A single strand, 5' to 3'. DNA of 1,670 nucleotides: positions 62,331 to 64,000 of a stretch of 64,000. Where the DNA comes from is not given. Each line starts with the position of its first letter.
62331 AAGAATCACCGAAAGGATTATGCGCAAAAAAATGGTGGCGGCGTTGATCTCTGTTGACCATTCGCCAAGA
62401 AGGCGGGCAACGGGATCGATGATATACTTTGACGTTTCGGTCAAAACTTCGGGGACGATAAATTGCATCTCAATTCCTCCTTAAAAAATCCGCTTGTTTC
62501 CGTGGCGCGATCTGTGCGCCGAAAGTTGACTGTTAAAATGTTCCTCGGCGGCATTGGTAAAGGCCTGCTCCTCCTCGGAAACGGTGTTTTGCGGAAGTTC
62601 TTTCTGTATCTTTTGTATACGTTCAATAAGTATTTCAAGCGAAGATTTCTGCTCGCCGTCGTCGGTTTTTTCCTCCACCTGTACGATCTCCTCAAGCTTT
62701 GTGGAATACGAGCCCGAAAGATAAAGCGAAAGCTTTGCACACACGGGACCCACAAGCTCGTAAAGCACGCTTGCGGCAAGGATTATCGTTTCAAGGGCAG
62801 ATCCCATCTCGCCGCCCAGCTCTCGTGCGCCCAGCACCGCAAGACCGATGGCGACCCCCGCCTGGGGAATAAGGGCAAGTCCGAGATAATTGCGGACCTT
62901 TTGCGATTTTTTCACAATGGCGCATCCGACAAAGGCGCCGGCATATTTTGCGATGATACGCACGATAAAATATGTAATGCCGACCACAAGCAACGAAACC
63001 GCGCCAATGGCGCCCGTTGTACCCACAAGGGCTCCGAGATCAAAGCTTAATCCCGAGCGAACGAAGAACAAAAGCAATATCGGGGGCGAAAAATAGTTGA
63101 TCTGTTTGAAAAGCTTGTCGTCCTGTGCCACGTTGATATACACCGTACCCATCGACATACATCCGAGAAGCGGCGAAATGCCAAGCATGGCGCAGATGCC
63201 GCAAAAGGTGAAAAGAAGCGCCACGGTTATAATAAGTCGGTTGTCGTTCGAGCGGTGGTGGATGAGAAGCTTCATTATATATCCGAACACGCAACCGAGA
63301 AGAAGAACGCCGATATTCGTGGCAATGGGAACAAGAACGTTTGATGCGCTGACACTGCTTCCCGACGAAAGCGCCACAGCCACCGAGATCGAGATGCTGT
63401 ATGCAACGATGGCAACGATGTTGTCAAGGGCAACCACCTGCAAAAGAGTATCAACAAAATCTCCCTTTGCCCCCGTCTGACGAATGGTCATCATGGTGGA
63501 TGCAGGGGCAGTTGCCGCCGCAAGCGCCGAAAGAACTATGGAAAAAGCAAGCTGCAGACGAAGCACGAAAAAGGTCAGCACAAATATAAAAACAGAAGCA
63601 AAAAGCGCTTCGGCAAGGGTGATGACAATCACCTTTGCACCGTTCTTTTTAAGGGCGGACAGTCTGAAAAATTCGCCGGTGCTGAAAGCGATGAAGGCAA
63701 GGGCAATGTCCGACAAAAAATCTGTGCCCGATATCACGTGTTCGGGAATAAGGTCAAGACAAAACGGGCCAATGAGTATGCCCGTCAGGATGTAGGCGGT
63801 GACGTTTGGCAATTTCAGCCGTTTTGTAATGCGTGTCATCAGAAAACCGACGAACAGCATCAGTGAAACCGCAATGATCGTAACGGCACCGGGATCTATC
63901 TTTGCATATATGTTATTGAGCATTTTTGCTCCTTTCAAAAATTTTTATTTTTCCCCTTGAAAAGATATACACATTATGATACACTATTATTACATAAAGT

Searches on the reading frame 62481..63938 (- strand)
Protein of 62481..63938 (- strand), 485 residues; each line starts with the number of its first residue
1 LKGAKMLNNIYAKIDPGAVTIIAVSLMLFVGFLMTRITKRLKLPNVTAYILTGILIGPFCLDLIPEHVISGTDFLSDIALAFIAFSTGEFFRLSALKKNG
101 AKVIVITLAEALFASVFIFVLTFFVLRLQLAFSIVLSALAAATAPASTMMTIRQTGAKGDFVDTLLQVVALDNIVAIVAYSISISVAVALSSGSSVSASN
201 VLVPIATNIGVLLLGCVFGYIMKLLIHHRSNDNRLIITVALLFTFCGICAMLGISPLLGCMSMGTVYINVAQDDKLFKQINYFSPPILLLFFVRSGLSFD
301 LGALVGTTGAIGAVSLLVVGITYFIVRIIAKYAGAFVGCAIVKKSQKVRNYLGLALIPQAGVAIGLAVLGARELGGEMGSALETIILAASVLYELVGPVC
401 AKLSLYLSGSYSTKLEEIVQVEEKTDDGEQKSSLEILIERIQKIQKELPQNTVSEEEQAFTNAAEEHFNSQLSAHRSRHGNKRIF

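Call 40: search_protein_families(library=pfam, proteins=[window:62481-63938:-])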
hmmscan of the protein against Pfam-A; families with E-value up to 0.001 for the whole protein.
window:62481-63938:- (485 aa): 1 family
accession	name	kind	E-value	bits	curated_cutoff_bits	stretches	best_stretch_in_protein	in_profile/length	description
PF00999.27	Na_H_Exchanger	-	4.1e-33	115.2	26.2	1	32-391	9-363/375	Sodium/hydrogen exchanger, transmembrane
